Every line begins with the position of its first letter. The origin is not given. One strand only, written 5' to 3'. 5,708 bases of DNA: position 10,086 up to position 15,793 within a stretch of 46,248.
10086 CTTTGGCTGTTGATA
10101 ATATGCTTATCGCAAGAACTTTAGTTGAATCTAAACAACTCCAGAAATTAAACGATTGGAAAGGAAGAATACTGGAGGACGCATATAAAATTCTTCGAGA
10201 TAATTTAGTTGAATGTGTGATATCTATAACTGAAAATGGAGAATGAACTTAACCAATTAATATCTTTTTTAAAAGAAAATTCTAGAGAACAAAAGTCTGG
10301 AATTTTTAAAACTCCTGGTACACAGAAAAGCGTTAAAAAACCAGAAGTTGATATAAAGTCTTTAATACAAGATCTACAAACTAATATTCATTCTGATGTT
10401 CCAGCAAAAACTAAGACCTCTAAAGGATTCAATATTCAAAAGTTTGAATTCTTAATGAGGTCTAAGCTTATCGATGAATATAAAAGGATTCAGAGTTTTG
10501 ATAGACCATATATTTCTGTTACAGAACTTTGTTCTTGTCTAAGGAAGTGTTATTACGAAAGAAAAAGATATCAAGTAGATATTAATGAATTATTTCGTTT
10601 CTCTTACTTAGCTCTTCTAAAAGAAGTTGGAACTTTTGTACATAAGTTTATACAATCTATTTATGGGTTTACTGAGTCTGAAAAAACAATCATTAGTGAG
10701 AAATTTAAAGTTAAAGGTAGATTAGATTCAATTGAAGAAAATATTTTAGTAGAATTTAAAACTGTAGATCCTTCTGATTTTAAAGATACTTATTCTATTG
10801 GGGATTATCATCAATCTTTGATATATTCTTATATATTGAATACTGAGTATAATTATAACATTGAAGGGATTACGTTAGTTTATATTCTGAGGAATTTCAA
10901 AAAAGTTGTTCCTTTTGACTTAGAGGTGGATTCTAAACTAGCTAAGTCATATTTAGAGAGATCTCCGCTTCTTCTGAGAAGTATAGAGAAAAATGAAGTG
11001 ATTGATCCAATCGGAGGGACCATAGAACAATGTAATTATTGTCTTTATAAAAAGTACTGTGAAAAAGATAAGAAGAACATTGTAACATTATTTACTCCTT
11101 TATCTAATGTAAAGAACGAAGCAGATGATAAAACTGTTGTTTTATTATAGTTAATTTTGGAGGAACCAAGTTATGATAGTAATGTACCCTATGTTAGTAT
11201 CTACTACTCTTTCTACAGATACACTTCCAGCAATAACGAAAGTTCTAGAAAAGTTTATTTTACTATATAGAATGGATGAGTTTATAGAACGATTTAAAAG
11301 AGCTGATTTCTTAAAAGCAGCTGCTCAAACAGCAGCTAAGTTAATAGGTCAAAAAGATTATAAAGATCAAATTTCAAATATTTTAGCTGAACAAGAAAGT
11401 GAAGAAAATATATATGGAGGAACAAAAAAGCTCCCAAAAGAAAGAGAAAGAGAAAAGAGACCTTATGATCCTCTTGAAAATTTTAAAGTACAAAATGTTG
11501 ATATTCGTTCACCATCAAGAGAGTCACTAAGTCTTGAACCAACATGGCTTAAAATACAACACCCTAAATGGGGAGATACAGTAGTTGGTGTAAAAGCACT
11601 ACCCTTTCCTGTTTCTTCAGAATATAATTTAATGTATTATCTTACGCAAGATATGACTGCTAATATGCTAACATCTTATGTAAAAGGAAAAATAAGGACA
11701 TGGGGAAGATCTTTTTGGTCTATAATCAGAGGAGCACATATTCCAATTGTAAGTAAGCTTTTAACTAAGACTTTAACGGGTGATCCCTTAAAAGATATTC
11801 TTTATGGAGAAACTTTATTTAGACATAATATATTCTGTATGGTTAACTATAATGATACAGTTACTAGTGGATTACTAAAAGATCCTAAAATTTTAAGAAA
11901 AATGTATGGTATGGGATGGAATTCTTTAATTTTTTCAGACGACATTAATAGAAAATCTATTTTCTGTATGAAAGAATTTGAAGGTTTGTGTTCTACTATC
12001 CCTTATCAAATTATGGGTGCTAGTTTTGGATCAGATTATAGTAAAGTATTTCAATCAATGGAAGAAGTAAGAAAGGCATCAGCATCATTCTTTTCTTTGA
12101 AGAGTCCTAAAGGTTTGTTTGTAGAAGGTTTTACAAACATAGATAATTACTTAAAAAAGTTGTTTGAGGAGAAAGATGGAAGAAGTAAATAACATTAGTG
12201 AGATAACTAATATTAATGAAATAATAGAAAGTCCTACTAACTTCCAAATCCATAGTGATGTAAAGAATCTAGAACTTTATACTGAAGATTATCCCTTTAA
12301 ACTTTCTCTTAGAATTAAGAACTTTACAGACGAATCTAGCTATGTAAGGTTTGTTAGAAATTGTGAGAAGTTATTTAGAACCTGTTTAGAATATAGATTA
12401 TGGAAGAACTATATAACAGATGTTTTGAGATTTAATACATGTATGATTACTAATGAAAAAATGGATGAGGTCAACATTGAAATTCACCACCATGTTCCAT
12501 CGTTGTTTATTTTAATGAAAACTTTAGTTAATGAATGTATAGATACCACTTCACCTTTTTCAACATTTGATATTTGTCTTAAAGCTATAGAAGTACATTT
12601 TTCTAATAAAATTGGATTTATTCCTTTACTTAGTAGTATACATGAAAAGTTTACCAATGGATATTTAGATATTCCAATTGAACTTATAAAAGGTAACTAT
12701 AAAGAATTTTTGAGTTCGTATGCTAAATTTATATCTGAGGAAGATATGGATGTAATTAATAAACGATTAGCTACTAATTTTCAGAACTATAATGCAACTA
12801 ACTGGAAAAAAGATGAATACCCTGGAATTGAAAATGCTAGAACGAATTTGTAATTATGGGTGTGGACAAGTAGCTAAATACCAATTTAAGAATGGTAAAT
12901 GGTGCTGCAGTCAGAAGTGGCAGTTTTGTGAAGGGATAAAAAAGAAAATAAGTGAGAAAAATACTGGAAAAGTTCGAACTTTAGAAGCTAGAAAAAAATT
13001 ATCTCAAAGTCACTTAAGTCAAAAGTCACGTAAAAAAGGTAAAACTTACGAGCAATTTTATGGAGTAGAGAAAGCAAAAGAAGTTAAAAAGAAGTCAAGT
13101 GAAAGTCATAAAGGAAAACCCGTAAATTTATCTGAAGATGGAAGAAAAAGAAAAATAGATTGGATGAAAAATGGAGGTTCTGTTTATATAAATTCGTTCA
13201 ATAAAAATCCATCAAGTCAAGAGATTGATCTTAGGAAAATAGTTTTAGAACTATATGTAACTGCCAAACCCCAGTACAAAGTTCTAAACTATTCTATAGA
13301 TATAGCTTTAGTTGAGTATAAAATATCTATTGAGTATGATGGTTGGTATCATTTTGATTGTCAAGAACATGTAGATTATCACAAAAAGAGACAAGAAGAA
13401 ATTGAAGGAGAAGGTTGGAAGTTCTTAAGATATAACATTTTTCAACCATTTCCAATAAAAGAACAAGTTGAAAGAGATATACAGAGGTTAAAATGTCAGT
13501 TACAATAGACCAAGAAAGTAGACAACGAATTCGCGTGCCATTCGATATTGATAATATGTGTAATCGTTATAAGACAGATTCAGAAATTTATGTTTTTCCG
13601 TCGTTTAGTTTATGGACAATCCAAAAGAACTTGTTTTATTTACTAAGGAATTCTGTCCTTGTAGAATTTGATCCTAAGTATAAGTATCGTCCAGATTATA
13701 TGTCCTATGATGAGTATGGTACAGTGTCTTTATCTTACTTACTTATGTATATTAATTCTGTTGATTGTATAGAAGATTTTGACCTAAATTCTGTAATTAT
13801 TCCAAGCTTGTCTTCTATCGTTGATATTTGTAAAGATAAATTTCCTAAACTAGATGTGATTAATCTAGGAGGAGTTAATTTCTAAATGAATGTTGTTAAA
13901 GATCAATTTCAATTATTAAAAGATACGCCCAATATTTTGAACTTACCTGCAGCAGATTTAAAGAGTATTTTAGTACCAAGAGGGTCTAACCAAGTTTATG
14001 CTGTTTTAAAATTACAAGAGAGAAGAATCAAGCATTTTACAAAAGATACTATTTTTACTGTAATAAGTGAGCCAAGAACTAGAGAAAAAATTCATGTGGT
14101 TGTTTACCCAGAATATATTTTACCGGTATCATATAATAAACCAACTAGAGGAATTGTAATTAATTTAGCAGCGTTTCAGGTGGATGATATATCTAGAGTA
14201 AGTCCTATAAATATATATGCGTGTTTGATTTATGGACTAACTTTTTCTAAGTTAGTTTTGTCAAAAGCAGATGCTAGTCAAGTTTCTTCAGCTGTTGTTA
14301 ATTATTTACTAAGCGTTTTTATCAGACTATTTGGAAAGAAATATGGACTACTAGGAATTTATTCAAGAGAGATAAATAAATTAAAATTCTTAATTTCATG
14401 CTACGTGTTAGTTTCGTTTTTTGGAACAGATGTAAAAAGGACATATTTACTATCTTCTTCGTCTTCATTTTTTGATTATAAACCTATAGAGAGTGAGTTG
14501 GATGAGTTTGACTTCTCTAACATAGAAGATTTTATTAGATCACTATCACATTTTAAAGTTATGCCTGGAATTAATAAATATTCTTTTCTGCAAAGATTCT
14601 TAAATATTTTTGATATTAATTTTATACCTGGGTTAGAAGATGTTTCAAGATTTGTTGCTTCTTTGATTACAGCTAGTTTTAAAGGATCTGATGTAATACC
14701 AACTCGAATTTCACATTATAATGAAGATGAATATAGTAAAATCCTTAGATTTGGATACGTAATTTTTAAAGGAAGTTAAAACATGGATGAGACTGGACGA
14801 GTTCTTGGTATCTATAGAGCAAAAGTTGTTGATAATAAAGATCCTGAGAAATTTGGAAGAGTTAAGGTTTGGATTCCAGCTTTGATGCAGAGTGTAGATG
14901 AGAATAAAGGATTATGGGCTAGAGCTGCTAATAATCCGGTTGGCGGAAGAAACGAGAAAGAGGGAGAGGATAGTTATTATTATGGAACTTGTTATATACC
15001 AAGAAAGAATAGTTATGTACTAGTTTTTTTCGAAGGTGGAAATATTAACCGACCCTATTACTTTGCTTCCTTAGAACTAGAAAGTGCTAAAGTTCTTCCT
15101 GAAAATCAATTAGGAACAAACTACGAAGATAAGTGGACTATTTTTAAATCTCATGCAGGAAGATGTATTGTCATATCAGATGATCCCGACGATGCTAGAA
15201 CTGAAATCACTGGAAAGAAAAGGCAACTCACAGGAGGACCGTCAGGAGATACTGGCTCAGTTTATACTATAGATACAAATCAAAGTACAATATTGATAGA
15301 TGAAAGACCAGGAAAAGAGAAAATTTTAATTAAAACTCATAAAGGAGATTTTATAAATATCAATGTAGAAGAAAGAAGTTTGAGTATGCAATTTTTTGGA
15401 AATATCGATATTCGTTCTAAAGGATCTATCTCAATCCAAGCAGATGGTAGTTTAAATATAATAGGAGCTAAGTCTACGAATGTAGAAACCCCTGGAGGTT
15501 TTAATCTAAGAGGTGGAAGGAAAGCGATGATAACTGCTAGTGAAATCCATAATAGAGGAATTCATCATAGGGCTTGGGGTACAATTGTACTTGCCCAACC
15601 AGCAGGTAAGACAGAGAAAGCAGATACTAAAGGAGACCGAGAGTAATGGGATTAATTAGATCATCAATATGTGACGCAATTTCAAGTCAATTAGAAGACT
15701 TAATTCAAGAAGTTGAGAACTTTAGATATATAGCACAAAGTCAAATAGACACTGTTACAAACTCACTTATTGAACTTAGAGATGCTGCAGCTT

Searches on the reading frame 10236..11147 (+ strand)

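Call 44: search_protein_families(library=phrogs, proteins=[window:10236-11147:+], max_evalue=0.001)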
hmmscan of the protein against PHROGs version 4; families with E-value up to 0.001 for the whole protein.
window:10236-11147:+ (304 aa): 3 families
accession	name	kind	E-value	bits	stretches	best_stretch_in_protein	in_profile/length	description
phrog_1706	-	DNA, RNA and nucleotide metabolism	5.1e-24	86.2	1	58-285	13-252/293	CRISPR/Cas system associated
phrog_1990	-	DNA, RNA and nucleotide metabolism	1.8e-05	25.3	1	150-281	102-241/290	Cas4-domain exonuclease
phrog_2139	-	DNA, RNA and nucleotide metabolism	5e-05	23.5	0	149-224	124-198/330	exonuclease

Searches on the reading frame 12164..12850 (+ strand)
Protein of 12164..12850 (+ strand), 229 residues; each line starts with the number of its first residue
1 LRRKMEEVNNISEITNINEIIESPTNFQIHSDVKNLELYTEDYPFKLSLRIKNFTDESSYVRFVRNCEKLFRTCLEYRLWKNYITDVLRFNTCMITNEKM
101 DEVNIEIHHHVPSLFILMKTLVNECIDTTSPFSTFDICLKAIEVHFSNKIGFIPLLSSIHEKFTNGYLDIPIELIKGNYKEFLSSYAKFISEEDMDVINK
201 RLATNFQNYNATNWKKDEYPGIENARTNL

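Call 44: search_protein_families(library=phrogs, proteins=[window:12164-12850:+], max_evalue=0.001)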
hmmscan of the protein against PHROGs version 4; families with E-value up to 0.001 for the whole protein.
window:12164-12850:+ (229 aa): 1 family
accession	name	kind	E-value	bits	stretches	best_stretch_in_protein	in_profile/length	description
phrog_12252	-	unknown function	8.5e-27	94.9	1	8-205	8-195/223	-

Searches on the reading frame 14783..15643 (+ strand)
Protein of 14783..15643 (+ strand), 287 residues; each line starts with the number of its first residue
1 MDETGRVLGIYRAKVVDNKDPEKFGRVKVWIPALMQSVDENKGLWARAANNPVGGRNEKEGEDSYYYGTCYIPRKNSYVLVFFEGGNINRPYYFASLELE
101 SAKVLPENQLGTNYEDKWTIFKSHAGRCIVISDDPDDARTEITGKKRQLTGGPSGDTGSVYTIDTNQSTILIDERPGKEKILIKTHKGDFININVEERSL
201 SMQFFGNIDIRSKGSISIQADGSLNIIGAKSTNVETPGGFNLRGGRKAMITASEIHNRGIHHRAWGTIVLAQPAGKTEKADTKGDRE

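Call 44: search_protein_families(library=phrogs, proteins=[window:14783-15643:+], max_evalue=0.001)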
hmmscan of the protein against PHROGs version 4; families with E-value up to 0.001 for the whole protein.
window:14783-15643:+ (287 aa): 3 families
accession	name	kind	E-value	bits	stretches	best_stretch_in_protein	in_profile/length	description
phrog_13211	-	tail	1.1e-10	41.3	2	13-96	24-114/887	baseplate hub subunit and tail lysozyme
phrog_430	-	tail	5.2e-05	22.8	1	1-84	11-92/868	baseplate hub subunit and tail lysozyme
phrog_9992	-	tail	7e-05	23.5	1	128-267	68-207/228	baseplate assembly protein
